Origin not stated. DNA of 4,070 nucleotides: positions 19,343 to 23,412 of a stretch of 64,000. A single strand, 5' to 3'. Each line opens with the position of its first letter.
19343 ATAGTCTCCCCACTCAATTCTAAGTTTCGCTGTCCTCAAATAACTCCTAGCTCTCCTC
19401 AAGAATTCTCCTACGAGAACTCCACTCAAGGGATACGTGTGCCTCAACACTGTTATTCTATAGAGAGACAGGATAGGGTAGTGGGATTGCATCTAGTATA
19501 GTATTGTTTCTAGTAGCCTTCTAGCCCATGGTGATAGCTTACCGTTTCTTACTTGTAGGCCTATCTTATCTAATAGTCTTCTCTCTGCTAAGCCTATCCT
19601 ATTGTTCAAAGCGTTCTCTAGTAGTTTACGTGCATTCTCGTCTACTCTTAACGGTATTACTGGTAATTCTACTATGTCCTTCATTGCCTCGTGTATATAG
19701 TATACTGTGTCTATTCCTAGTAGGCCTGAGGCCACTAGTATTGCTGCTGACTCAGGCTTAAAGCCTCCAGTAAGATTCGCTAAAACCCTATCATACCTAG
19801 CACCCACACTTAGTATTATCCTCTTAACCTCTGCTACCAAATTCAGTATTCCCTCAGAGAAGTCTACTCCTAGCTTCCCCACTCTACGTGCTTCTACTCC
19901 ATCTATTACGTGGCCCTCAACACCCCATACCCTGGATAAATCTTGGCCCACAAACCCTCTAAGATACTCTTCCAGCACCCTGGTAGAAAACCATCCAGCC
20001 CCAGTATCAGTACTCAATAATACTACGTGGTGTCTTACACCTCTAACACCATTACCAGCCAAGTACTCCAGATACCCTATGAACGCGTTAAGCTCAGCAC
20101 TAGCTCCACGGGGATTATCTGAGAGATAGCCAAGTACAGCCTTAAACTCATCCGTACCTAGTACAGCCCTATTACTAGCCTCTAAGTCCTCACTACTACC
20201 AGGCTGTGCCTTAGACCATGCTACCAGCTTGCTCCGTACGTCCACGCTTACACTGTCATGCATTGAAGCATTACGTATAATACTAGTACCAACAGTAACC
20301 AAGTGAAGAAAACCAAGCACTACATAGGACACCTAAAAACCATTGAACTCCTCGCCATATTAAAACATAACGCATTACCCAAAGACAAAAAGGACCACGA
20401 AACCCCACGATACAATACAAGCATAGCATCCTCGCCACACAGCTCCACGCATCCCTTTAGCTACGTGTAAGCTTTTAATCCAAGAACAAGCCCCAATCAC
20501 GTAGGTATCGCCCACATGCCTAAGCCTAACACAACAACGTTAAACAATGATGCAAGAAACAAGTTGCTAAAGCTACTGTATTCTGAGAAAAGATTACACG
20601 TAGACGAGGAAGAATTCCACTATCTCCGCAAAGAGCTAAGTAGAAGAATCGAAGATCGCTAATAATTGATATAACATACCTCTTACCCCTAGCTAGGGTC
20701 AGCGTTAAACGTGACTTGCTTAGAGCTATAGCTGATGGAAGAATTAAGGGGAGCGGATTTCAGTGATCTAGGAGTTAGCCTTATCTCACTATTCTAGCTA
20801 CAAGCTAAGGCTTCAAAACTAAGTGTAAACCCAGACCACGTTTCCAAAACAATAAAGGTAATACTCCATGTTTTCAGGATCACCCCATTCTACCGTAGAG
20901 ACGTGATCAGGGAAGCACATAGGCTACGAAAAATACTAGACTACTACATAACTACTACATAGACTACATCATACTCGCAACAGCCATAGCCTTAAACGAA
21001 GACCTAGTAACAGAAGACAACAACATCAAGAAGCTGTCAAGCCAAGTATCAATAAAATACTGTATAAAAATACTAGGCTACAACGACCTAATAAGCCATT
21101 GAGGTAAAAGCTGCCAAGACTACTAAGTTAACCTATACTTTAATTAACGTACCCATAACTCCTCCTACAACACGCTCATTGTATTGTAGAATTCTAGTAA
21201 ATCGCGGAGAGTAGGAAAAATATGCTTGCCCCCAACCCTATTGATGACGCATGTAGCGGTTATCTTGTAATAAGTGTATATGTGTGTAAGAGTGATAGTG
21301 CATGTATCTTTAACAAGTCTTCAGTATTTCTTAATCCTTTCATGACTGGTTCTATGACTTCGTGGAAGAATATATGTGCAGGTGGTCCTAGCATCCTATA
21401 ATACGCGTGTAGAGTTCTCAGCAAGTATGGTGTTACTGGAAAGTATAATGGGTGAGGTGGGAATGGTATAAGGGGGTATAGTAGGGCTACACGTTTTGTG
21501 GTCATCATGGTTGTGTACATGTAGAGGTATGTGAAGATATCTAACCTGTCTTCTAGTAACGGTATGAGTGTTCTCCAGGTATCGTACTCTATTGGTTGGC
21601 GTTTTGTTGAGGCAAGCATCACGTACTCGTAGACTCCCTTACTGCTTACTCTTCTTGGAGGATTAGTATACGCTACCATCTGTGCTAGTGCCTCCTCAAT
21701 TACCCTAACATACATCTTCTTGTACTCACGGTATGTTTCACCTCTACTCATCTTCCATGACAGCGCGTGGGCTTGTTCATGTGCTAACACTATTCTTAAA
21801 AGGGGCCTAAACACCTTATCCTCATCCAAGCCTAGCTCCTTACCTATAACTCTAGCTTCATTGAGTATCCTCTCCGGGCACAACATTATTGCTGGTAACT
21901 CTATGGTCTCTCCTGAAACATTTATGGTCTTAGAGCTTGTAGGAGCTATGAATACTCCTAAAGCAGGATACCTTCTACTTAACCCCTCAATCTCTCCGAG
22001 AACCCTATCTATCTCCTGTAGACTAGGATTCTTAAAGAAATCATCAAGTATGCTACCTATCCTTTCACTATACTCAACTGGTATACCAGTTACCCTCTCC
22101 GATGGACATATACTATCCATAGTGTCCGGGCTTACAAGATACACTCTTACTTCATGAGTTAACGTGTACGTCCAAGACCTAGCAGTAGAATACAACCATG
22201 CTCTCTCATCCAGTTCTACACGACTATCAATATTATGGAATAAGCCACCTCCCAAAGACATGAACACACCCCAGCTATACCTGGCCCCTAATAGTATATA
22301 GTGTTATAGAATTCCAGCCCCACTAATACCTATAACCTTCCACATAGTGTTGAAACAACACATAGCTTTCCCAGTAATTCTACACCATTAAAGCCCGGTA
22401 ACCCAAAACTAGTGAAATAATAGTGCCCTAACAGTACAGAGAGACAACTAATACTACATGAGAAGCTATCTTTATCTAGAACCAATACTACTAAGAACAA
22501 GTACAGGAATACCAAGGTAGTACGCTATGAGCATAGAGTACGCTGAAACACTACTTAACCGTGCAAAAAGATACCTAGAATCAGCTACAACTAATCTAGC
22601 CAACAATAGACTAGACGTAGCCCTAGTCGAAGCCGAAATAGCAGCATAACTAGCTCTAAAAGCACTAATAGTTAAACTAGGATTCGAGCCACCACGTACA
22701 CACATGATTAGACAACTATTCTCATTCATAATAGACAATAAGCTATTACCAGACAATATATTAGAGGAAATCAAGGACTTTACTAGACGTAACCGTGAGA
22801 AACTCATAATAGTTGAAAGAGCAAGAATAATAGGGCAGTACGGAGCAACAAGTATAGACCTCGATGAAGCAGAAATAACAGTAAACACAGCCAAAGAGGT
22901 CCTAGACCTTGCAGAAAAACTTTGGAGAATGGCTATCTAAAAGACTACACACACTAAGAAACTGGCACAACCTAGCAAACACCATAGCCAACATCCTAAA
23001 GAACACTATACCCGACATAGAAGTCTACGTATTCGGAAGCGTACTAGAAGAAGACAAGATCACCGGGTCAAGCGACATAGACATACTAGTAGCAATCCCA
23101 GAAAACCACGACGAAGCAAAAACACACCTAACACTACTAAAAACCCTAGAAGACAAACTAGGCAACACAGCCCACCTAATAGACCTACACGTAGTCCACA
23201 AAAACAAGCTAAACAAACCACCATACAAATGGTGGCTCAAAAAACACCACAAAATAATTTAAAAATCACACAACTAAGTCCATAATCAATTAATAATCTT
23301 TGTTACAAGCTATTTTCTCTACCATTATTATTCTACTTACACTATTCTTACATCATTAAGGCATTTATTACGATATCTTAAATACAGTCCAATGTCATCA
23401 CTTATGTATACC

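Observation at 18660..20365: CARF protein, HEPN protein and MNT encoded as one compact operon: a 'split Csx1' or a cOA-controlled toxin-antitoxin?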

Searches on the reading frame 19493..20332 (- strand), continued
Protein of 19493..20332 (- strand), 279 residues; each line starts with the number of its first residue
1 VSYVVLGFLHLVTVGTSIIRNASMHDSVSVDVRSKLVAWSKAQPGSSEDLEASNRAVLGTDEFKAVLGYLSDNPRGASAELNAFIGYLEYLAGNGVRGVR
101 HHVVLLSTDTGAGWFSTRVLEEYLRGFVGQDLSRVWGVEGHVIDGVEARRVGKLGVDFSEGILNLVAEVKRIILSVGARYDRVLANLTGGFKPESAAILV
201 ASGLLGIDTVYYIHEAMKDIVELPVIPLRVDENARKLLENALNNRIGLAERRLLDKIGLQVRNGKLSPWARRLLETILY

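Call 40: predict_structure(alignment_id=A1)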
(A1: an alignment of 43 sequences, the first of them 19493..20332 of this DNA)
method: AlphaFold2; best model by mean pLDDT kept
length: 279 residues; sequences in the alignment: 43
mean_pLDDT: 94.0   pTM: 0.90
mean pLDDT of the five models: 94.0, 93.5, 93.6, 92.4, 92.1
residues with pLDDT >= 90: 245; 70-90: 29; 50-70: 5; < 50: 0
segments of 3 or more residues with pLDDT < 50: none
pLDDT, mean of each block of 10 residues (from residue 1): 86 96 97 98 97 97 98 95 96 96 97 98 98 96 98 93 95 95 90 85 94 82 91 96 96 93 91 89
secondary structure, 60 per line:
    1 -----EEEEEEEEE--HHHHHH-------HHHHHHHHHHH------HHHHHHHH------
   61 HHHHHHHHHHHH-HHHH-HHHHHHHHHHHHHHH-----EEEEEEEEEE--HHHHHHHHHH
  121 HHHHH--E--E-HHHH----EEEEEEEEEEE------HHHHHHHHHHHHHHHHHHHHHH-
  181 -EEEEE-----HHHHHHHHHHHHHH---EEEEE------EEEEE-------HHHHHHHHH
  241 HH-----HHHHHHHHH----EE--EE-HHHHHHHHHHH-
elements in order: E6-14 H17-22 H30-40 H47-54 H61-72 H74-77 H79-93 E99-108 H111-125 H133-136 E141-151 H158-179 E182-186 H192-205 E209-213 E220-224 H232-242 H248-256 H268-278

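Call 43: fold_search(model_id=the predicted structure, library=pdb)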
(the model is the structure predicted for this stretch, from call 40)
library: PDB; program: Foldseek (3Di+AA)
matches with E <= 10: 889; with E <= 0.001: 20
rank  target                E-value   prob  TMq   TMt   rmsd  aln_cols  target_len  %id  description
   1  7pq6_AAA              8.2e-16  1.00  0.76  0.77   3.7       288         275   24  Crystal Structure of the Ring Nuclease 0811 mutant-S12A from Sulfolobus islandicus (Sis0811) (released 2021-11-24)
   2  7pqa_AAA              1.4e-15  1.00  0.77  0.78   3.5       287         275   24  Crystal Structure of the Ring Nuclease 0811 mutant-S12G/K169G from Sulfolobus islandicus (Sis0811) (released 2021-12-01)
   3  7pq2_AAA              1.7e-15  1.00  0.76  0.77   3.7       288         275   24  Crystal Structure of the Ring Nuclease 0811 from Sulfolobus islandicus (Sis0811) in its apo form (released 2021-11-24)
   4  7pq6_BBB              2.7e-15  1.00  0.76  0.78   3.5       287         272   24  Crystal Structure of the Ring Nuclease 0811 mutant-S12A from Sulfolobus islandicus (Sis0811) (released 2021-11-24)
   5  7pq3_AAA              2.7e-15  1.00  0.67  0.70   5.6       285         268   26  Crystal Structure of the Ring Nuclease 0811 from Sulfolobus islandicus (Sis0811) in complex with its post-catalytic  (released 2021-11-24)
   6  7pq3_BBB              5.0e-15  1.00  0.71  0.73   4.8       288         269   25  Crystal Structure of the Ring Nuclease 0811 from Sulfolobus islandicus (Sis0811) in complex with its post-catalytic  (released 2021-11-24)
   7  7pqa_BBB              9.4e-15  1.00  0.75  0.78   3.6       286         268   24  Crystal Structure of the Ring Nuclease 0811 mutant-S12G/K169G from Sulfolobus islandicus (Sis0811) (released 2021-12-01)
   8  3qyf_A                9.9e-15  1.00  0.78  0.80   3.7       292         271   25  Crystal structure of the CRISPR-associated protein SSO1393 from Sulfolobus solfataricus (released 2011-03-23)
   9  3qyf_B                1.7e-14  1.00  0.76  0.78   3.9       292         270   25  Crystal structure of the CRISPR-associated protein SSO1393 from Sulfolobus solfataricus (released 2011-03-23)
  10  7pq2_BBB              7.2e-14  1.00  0.75  0.77   3.5       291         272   23  Crystal Structure of the Ring Nuclease 0811 from Sulfolobus islandicus (Sis0811) in its apo form (released 2021-11-24)
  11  8phb_B                8.1e-11  1.00  0.54  0.42   6.5       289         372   24  Crystal structure of apo Cami1 (released 2023-12-13)
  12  8phj_Y                4.9e-10  1.00  0.50  0.39   8.5       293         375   22  cA4-bound Cami1 in complex with 70S ribosome (released 2023-12-13)
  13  8phj_X                9.2e-10  1.00  0.56  0.43   5.4       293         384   20  cA4-bound Cami1 in complex with 70S ribosome (released 2023-12-13)
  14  8phb_A                2.7e-09  1.00  0.51  0.39   8.5       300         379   23  Crystal structure of apo Cami1 (released 2023-12-13)
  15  6wxq_A                4.6e-05  1.00  0.27  0.34  13.0       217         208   16  Crystal structure of CRISPR-associated transcription factor Csa3 complexed with cA4 (released 2021-11-17)
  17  6w11_B                3.2e-04  0.99  0.28  0.36  13.3       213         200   14  The structure of Sulfolobus solfataricus Csa3 in complex with cyclic tetraadenylate (cA4) (released 2021-03-10)
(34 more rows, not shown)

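Call 53: search_protein_families(library=pfam, alignment_id=A5, max_evalue=0.001)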
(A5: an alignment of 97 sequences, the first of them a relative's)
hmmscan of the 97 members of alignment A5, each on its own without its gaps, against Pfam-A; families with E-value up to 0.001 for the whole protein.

A. member 1, L002:940-1518:- (192 aa): 2 families
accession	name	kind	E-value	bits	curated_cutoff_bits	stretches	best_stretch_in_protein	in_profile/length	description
PF01930.23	Cas_Cas4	-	1.4e-18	67.9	22.7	1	20-192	3-160/160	Domain of unknown function DUF83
PF12705.13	PDDEXK_1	-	1e-11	45.7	22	1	59-190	110-246/247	PD-(D/E)XK nuclease superfamily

B. families by the number of members that match (of 97 scanned): 74 families (the first 25 are shown)
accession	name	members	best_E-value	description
PF09958.14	DUF2192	2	4.3e-66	Uncharacterized protein conserved in archaea (DUF2192)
PF01145.31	Band_7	2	1.2e-44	SPFH domain / Band 7 family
PF00005.33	ABC_tran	2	4.1e-31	ABC transporter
PF23621.1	BP74_N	2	3.2e-29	BP74 N-terminal domain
PF12644.12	DUF3782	2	2e-23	Protein of unknown function (DUF3782)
PF07788.17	PDDEXK_10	2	2.7e-21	PD-(D/E)XK nuclease superfamily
PF01930.23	Cas_Cas4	2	1.4e-18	Domain of unknown function DUF83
PF12172.15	zf-ChsH2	2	1.8e-14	ChsH2, rubredoxin-like zinc ribbon domain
PF10040.14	CRISPR_Cas6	2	4e-14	CRISPR-associated endoribonuclease Cas6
PF01796.24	OB_ChsH2_C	2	2.6e-13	ChsH2, C-terminal OB-fold domain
PF12705.13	PDDEXK_1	2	1e-11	PD-(D/E)XK nuclease superfamily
PF13304.12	AAA_21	2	5.3e-11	AAA domain, putative AbiEii toxin, Type IV TA system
PF01061.29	ABC2_membrane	2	5.7e-05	ABC-2 type transporter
PF13421.11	Band_7_1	2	9.9e-05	SPFH domain-Band 7 family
PF02463.25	SMC_N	2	0.0002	RecF/RecN/SMC N terminal domain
PF09651.16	Cas_APE2256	1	4.1e-34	CRISPR-associated protein (Cas_APE2256)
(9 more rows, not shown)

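Call 65: find_related_loci(query=window:19493-20332:-, collection=metagenome_contigs, flank=4000)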
Query window:19493-20332:- (279 aa) in metagenome_contigs; peptide patterns used: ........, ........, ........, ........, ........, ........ (x = any residue, [..] = any of these).
313 stretches matched a pattern; 2 encode a relative of the query (tblastn E <= 1e-3); 2 distinct loci.
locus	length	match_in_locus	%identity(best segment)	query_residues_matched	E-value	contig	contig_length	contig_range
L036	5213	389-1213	41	4-278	6e-57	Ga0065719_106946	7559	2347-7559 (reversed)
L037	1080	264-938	42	9-250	6e-47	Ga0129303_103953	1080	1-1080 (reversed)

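Call 80: search_protein_families(library=pfam, proteins=[L030:4161-4778:+, L030:462-1319:+, L008:986-2002:+], max_evalue=0.01)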
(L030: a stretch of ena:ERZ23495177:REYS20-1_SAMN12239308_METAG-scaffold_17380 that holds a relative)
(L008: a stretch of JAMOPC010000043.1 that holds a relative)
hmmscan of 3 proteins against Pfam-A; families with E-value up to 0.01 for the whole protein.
L030:4161-4778:+ (205 aa): 0 families

L030:462-1319:+ (285 aa): 1 family
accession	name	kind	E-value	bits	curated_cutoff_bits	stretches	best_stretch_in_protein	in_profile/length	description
PF09651.16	Cas_APE2256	-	4.1e-34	117.8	24.8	1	84-220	3-136/136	CRISPR-associated protein (Cas_APE2256)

L008:986-2002:+ (339 aa): 0 families

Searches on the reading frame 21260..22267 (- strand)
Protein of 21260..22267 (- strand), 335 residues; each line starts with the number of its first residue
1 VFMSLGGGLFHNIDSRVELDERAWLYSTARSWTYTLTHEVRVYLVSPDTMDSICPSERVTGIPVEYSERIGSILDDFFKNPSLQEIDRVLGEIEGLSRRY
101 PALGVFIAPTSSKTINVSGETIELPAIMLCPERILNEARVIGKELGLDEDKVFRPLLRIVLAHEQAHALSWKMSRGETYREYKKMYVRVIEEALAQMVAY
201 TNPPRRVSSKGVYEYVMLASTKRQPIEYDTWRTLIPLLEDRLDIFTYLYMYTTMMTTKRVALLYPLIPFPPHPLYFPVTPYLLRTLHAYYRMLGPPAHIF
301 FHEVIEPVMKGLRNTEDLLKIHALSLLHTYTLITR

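Call 3: search_protein_families(library=pfam, proteins=[window:21260-22267:-], max_evalue=0.1)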
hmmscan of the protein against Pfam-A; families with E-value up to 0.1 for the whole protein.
window:21260-22267:- (335 aa): 0 families

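Call 4: search_protein_families(library=ncbifam, proteins=[window:21260-22267:-], max_evalue=0.1)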
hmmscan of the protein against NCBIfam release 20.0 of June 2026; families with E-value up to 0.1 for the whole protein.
window:21260-22267:- (335 aa): 0 families

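Call 35: search_protein_families(library=padloc, proteins=[window:21260-22267:-], max_evalue=0.01)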
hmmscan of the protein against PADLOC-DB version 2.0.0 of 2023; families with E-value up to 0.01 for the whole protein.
window:21260-22267:- (335 aa): 0 families

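Call 69: find_homologous_proteins(query=window:21260-22267:-, max_evalue=0.001)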
Query window:21260-22267:- (335 aa): 1 proteins with E <= 0.001 among 1742 candidates.
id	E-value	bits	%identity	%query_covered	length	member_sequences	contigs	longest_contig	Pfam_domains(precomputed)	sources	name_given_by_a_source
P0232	3.4e-204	696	93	99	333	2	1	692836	-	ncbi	-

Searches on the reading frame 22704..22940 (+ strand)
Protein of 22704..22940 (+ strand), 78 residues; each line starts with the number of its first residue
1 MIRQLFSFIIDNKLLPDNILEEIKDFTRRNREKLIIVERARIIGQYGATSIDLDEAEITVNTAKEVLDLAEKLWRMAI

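Call 3: search_protein_families(library=pfam, proteins=[window:22704-22940:+], max_evalue=0.1)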
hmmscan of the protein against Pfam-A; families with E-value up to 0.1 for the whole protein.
window:22704-22940:+ (78 aa): 2 families
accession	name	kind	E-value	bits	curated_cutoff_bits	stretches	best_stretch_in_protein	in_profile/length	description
PF05168.19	HEPN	-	2.4e-05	24.9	22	1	18-72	69-116/117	HEPN domain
PF21036.3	EryCIII-like_N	-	0.093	12.9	27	1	13-60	80-127/216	Erythromycin biosynthesis protein CIII-like, N-terminal domain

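Call 4: search_protein_families(library=ncbifam, proteins=[window:22704-22940:+], max_evalue=0.1)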
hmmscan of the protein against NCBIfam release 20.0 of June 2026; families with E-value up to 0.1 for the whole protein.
window:22704-22940:+ (78 aa): 0 families

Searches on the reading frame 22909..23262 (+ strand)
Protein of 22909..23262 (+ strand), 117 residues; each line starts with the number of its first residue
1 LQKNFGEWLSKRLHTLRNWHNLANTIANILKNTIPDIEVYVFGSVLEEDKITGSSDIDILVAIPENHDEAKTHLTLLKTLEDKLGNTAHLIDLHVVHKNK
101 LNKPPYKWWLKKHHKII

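Call 3: search_protein_families(library=pfam, proteins=[window:22909-23262:+], max_evalue=0.1)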
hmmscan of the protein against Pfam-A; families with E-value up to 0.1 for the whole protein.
window:22909-23262:+ (117 aa): 8 families
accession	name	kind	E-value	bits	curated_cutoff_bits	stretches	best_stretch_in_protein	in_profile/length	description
PF01909.29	NTP_transf_2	-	6.4e-09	36.5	21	1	25-100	3-78/93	Nucleotidyltransferase domain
PF18765.7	Polbeta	-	9.6e-09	35.7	26.9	1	24-100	1-75/93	Polymerase beta, Nucleotidyltransferase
PF22600.2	MTPAP-like_central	-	2.1e-07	31.6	27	1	15-99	18-102/139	Poly(A) RNA polymerase, mitochondrial-like, central palm domain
PF14792.12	DNA_pol_B_palm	-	0.00011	22.9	25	1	20-93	8-79/113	DNA polymerase beta palm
PF20697.3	NTase-conflict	-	0.00056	19.9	24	1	38-82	17-64/259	Pol beta superfamily nucleotidyltransferase in conflict systems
PF10620.15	MdcG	-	0.013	15.8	26.5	1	17-83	11-79/121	Phosphoribosyl-dephospho-CoA transferase MdcG C-terminal domain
PF22037.2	PSD13_N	-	0.028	14.8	27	1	12-87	7-85/224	PSD13 N-terminal repeats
PF19088.6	TUTase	-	0.04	14.1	25.8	1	20-83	44-106/138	TUTase nucleotidyltransferase domain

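Call 4: search_protein_families(library=ncbifam, proteins=[window:22909-23262:+], max_evalue=0.1)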
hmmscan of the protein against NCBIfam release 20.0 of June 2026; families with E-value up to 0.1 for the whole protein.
window:22909-23262:+ (117 aa): 5 families
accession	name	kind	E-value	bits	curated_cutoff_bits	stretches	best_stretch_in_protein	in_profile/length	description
NF047752.1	MntA_antitoxin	equivalog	3.8e-07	30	60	1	39-95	10-64/106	type VII toxin-antitoxin system MntA family adenylyltransferase antitoxin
TIGR03671.1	cca_archaeal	equivalog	9.8e-05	21.3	281.3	1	20-86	24-90/410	CCA tRNA nucleotidyltransferase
NF041117.1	CBASS_cyclase_b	equivalog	0.0017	18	200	1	21-86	20-87/275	CBASS oligonucleotide cyclase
NF010309.0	PRK13746.1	subfamily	0.0031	16.9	193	1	23-79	17-69/263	aminoglycoside adenylyltransferase family protein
NF012157.0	ANT_3pp_I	equivalog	0.041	13.2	375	1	23-76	11-61/256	AadA family aminoglycoside 3''-O-nucleotidyltransferase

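Call 35: search_protein_families(library=padloc, proteins=[window:22909-23262:+], max_evalue=0.01)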
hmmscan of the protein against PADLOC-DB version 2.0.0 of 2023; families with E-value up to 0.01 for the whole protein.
window:22909-23262:+ (117 aa): 15 families
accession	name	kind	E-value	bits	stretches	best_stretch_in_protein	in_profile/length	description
PDLC04906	PDC-S09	-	6.2e-09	34.1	1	37-96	18-83/98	-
PDLC04902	PDC-S09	-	2.8e-08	32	1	38-98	23-82/97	-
PDLC04905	PDC-S09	-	5.2e-08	31.2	1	38-96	23-82/101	-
PDLC04904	PDC-S09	-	2.9e-07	28.7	1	38-98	27-85/104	-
PDLC00823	Cyclase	-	2.3e-05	22.2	1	23-87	30-94/285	oligonucleotide-cyclase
PDLC00776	Cyclase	-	9.1e-05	20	1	23-88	30-93/287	oligonucleotide-cyclase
PDLC04903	PDC-S09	-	0.00011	20.5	1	26-103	18-92/108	-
PDLC00790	Cyclase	-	0.00033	18.1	1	23-87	60-125/310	oligonucleotide-cyclase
PDLC00779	Cyclase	-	0.00034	18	1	24-69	35-80/345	oligonucleotide-cyclase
PDLC00784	Cyclase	-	0.0004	17.7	1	22-68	61-107/351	oligonucleotide-cyclase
PDLC04368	PDC-M05A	-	0.00043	18.2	1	20-87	90-155/201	-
PDLC04369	PDC-M05A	-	0.0017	16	1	17-72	86-137/201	-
PDLC00807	Cyclase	-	0.003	14.8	1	20-68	62-109/342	oligonucleotide-cyclase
PDLC04907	PDC-S09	-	0.0039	15.3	1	23-104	14-95/114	-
PDLC00788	Cyclase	-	0.0088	13.6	1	35-74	41-80/297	oligonucleotide-cyclase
